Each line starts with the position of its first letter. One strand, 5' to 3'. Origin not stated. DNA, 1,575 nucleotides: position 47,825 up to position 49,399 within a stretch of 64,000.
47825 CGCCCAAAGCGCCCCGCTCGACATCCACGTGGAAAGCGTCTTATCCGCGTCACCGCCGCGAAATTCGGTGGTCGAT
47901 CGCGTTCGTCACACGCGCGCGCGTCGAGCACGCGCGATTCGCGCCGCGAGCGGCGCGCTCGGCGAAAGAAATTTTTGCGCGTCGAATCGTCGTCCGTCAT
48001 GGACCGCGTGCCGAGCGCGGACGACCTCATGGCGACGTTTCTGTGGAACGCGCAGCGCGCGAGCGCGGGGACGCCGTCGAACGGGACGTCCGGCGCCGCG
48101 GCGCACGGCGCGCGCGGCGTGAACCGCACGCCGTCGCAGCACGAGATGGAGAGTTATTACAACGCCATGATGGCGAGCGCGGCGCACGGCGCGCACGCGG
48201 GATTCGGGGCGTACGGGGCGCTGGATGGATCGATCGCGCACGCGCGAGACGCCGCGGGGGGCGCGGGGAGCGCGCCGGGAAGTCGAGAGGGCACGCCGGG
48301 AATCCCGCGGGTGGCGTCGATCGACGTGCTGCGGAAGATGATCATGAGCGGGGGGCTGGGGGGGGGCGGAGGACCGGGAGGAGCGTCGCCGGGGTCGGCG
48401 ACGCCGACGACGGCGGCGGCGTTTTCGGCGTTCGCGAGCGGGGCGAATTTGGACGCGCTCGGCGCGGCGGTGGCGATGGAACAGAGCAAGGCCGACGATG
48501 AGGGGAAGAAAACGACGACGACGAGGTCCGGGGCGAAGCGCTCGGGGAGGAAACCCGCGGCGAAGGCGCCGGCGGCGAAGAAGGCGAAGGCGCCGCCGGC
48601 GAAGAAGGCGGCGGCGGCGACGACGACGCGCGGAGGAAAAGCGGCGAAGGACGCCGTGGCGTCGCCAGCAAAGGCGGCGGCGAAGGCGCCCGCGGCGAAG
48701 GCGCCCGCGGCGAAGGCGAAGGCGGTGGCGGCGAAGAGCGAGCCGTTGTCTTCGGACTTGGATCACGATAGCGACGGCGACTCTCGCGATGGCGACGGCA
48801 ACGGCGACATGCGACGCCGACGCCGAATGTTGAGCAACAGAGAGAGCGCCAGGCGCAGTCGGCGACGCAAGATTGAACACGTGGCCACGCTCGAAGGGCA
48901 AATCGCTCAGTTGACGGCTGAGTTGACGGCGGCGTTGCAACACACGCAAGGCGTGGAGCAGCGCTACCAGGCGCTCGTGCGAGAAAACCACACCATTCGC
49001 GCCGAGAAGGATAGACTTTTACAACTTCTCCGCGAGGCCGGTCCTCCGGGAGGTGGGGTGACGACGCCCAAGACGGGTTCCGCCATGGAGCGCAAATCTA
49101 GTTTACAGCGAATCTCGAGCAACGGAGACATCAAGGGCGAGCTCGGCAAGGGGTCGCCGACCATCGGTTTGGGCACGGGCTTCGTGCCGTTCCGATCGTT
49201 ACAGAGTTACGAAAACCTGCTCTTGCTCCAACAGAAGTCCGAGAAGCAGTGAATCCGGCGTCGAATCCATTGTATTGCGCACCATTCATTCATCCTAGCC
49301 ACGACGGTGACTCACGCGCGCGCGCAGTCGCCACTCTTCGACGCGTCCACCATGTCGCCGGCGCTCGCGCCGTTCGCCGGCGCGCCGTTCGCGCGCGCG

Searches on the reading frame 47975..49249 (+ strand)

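Call 77: search_protein_families(library=pfam, proteins=[window:47975-49249:+], max_evalue=0.0001)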
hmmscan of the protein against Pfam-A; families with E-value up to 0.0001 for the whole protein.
window:47975-49249:+ (425 aa): 3 families
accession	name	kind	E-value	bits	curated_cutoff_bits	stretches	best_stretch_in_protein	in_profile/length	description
PF00170.26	bZIP_1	-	3.5e-10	40.3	27.6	1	279-338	4-63/64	bZIP transcription factor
PF07716.20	bZIP_2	-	2.2e-05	24.9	22.3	0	278-320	3-44/54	Basic region leucine zipper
PF03131.22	bZIP_Maf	-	2.8e-05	25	22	1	278-339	28-89/92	bZIP Maf transcription factor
